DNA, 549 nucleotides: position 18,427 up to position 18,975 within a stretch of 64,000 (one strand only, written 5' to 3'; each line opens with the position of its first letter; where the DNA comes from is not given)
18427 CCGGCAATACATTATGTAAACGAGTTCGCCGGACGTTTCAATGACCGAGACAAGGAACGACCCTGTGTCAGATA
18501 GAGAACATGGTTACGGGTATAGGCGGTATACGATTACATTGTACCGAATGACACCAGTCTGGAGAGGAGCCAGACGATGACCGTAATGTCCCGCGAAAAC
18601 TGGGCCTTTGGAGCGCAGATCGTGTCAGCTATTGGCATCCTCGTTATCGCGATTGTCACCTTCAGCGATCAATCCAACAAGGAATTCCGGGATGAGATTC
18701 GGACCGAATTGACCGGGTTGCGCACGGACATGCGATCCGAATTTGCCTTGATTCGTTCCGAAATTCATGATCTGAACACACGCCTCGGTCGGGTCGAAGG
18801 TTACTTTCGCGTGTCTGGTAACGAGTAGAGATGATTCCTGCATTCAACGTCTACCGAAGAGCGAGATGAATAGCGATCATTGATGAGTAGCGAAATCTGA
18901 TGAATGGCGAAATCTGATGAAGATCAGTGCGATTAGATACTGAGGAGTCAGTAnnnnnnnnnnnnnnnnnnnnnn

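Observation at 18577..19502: Trio of paralogous small N-terminally anchored coiled-coil proteins with 9-residue tandem repeats in an AT-rich stretch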

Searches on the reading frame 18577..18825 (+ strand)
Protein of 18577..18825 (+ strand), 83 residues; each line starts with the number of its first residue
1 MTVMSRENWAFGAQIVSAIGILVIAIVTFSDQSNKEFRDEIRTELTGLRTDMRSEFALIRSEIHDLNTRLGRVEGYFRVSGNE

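Call 5: search_protein_families(library=pfam, proteins=[window:18577-18825:+], max_evalue=10)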
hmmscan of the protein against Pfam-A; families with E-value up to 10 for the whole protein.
window:18577-18825:+ (83 aa): 1 family
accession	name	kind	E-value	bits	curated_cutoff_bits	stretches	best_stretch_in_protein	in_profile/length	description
PF19443.4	DAHL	-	0.21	11.7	38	1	12-55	117-159/221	DAHL domain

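Call 7: search_protein_families(library=ncbifam, proteins=[window:18577-18825:+], max_evalue=10)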
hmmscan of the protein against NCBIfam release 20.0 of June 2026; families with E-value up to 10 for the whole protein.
window:18577-18825:+ (83 aa): 0 families

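Call 8: search_protein_families(library=phrogs, proteins=[window:18577-18825:+], max_evalue=10)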
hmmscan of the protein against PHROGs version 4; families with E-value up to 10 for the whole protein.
window:18577-18825:+ (83 aa): 8 families
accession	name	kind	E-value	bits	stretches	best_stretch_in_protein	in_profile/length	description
phrog_3671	-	unknown function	0.00094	20.3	1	12-53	12-53/87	-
phrog_1863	-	unknown function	0.026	15.4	1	16-75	12-79/97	-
phrog_8369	-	other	0.16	13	1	14-66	21-76/192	hol-like chemotaxis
phrog_21734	-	unknown function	0.18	13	1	32-65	51-80/156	-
phrog_297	-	lysis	0.26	12.1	1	7-41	16-50/176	holin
phrog_9415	-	unknown function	0.33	11.8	1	35-64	74-103/168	-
phrog_10127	-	unknown function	0.34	12.4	1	31-53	35-57/103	-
phrog_9105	-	unknown function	1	10.1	1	34-65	100-131/190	-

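Call 13: find_homologous_proteins(query=window:18577-18825:+, max_evalue=0.01)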
Query window:18577-18825:+ (83 aa): 100 proteins with E <= 0.01 among 101 candidates.
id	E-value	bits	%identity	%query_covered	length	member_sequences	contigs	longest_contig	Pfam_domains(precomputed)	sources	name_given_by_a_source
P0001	6.9e-46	170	100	100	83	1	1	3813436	-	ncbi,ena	-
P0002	2.0e-43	163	96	100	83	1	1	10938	-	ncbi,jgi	-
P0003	3.6e-42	159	94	100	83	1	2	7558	-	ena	-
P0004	1.5e-41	157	92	100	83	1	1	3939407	-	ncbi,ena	-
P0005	2.1e-41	156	90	100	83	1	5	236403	-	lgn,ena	-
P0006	4.0e-41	155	89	100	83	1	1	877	-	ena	-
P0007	1.1e-40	154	90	100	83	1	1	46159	-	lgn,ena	-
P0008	1.1e-40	154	89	100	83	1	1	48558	-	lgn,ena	-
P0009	1.5e-40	154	89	100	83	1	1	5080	-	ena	-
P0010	3.9e-40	152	92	100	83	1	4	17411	-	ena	-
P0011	3.9e-40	152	90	100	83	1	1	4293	-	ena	-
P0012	4.1e-40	152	88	100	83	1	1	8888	-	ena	-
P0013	5.4e-40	152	88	100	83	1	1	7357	-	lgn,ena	-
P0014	1.1e-39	151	87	100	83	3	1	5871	-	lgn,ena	-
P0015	1.4e-39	150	88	100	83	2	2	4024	-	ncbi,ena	-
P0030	1.2e-34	135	84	100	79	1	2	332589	-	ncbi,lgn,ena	-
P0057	3.6e-28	114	73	100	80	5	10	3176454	-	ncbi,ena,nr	ncbi:MAG: hypothetical protein OXH56_05110 [Gemmatimonadetes bacterium]|nr:hypothetical protein [Gem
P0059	1.7e-27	112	54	99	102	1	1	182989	PF10805.15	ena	-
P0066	1.9e-23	99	55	99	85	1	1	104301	PF10805.15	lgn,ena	-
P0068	1.7e-22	96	54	99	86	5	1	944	PF10805.15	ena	-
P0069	7.3e-22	94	52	100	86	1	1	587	PF10805.15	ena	-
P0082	1.1e-20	91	49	100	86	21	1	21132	PF10805.15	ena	-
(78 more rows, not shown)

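Call 18: find_encoding_contigs(protein=P0001, flank=6000, max_places=4)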
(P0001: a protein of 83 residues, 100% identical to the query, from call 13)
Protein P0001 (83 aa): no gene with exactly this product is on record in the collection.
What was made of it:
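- Tried and rejected: The exact look-up of the window's own g1 protein was not on record (call 18).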

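Call 19: find_encoding_contigs(protein=P0057, flank=5000, max_places=8)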
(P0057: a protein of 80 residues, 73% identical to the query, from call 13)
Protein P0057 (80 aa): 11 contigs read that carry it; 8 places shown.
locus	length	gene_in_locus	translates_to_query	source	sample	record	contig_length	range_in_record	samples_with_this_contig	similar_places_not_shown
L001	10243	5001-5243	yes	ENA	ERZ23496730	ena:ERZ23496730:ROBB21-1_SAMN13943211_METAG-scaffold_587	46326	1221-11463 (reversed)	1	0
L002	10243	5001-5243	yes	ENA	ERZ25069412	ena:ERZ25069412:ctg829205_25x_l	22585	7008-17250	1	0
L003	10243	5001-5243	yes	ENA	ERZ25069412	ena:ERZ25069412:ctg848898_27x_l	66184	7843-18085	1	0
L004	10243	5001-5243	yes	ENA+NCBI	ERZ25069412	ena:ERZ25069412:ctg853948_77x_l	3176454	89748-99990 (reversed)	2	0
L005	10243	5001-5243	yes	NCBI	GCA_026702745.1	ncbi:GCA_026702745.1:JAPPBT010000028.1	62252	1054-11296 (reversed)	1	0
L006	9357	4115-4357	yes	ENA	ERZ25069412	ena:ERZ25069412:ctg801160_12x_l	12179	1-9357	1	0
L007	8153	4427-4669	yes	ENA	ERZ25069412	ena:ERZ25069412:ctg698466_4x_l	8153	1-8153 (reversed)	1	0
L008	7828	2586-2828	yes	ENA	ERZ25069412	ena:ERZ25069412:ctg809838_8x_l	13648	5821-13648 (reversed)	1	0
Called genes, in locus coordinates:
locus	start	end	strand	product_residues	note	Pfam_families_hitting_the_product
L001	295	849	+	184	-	PF01042:Ribonuc_L-PSP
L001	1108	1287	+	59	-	-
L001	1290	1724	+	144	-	PF03692:CxxCxxCC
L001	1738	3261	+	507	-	PF03841:SelA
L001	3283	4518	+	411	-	PF00586:AIRS, PF02769:AIRS_C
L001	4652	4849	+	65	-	-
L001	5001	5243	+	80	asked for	-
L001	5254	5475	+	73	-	-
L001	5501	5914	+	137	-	-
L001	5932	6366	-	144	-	PF06271:RDD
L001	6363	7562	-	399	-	PF02746:MR_MLE_N, PF13378:MR_MLE_C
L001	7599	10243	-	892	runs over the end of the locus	PF00246:Peptidase_M14, PF14258:DUF4350 (faint)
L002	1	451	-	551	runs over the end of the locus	PF02368:Big_2 (weak), PF02369:Big_1 (faint), PF26182:Ig_NUP210_5th (faint), PF26918:Ig_Eae (faint), PF02368:Big_2, PF00560:LRR_1 (faint), PF13855:LRR_8 (weak), PF23598:LRR_14, +2 more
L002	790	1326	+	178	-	PF01042:Ribonuc_L-PSP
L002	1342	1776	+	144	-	PF03692:CxxCxxCC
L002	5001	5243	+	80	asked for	-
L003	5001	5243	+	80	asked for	-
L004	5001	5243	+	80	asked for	-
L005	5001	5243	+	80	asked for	-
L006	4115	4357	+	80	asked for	-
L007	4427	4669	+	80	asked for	-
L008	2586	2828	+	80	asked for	-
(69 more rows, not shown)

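Call 20: find_encoding_contigs(protein=P0004, flank=6000, max_places=4)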
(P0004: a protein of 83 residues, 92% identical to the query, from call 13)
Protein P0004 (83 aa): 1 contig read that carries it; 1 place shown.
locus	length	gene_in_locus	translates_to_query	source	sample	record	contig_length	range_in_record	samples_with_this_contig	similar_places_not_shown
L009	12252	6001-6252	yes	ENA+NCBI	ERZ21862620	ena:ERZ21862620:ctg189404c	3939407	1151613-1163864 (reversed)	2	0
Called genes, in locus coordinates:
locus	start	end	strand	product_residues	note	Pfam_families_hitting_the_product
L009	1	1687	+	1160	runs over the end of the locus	PF03160:Calx-beta (faint), PF20579:LapA (faint)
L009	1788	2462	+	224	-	-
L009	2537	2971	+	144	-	PF03692:CxxCxxCC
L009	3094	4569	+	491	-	-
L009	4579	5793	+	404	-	PF00586:AIRS, PF02769:AIRS_C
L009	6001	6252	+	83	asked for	-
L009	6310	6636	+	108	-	-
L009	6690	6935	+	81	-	-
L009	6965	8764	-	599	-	-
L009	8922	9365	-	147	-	PF06271:RDD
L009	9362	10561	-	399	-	PF02746:MR_MLE_N, PF13378:MR_MLE_C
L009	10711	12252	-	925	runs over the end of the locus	-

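Call 28: search_protein_families(library=pfam, alignment_id=A2, max_evalue=0.01)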
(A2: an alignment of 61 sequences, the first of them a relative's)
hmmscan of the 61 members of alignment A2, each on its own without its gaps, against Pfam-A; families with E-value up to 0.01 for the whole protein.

A. member 1, P0001 (83 aa): 0 families

B. families by the number of members that match (of 61 scanned): 17 families
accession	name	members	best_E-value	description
PF20570.3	DUF6779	6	0.00012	Domain of unknown function (DUF6779)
PF06419.17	COG6_N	5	0.00019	Conserved oligomeric complex COG6, N-terminal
PF07798.16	CCDC90-like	5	0.00045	Coiled-coil domain-containing protein 90-like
PF04513.17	Baculo_PEP_C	4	0.0024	Baculovirus polyhedron envelope protein, PEP, C terminus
PF19579.4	FtsL_2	3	5.4e-05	Bacteriodetes cell division protein (FtsL-like)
PF07889.17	DUF1664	2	0.003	Protein of unknown function (DUF1664)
PF10498.14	IFT57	2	0.0073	Intra-flagellar transport protein 57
PF01442.23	Apolipoprotein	2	0.008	Apolipoprotein A1/A4/E domain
PF10473.14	CENP-F_leu_zip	2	0.008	Leucine-rich repeats of kinetochore protein Cenp-F/LEK1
PF09486.15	HrpB7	1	0.0028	Bacterial type III secretion protein (HrpB7)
PF13801.11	Metal_resist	1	0.0035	Heavy-metal resistance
PF24922.1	ACBP4_C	1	0.0038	Acyl-CoA-binding domain-containing protein 4-6, C-terminal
PF08581.15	Tup_N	1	0.0042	Tup N-terminal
PF05377.16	FlaC_arch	1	0.0048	Flagella accessory protein C (FlaC)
PF05615.18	THOC7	1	0.0052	Tho complex subunit 7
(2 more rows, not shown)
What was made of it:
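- On CCDC90-like / DUF1640 (PF07798): 5 of 61 g1-family members hit at best E 4.5e-4 (call 28).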

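Call 29: find_encoding_contigs(protein=P0003, flank=4000, max_places=3)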
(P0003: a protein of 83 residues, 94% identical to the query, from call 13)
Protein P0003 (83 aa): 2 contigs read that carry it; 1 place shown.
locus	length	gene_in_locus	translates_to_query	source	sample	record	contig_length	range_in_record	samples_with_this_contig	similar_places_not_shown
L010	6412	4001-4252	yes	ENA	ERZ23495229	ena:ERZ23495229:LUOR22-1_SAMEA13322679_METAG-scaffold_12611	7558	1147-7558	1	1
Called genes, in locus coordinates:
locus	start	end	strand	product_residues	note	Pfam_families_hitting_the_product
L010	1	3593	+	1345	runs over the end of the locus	PF00560:LRR_1 (faint), PF12799:LRR_4 (faint), PF23598:LRR_14, PF13855:LRR_8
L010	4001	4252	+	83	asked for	-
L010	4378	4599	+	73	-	-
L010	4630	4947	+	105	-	-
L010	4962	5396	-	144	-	PF06271:RDD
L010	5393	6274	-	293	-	PF13378:MR_MLE_C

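Call 30: find_encoding_contigs(protein=P0030, flank=4000, max_places=3)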
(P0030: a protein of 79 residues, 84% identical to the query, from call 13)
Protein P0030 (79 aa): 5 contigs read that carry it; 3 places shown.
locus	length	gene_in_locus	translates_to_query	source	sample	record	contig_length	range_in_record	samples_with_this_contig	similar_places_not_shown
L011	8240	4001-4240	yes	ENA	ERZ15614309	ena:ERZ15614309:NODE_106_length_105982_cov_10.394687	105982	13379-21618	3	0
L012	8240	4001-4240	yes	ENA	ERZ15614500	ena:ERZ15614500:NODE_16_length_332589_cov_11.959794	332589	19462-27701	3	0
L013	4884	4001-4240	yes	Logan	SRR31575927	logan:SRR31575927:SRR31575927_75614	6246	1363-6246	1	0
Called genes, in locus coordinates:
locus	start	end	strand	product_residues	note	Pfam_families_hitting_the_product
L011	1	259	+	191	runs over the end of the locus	PF01042:Ribonuc_L-PSP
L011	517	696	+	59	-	-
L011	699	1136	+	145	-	PF03692:CxxCxxCC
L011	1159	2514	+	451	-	PF03841:SelA (weak)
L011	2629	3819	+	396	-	PF00586:AIRS, PF02769:AIRS_C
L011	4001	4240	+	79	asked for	-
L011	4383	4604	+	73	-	-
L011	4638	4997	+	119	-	-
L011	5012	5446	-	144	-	PF06271:RDD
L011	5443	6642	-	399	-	PF02746:MR_MLE_N, PF13378:MR_MLE_C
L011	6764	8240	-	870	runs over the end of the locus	PF00246:Peptidase_M14, PF14258:DUF4350 (faint)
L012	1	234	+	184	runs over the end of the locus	PF01042:Ribonuc_L-PSP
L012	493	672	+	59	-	-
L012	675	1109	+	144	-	PF03692:CxxCxxCC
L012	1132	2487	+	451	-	PF03841:SelA (weak)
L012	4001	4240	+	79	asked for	-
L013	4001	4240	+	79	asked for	-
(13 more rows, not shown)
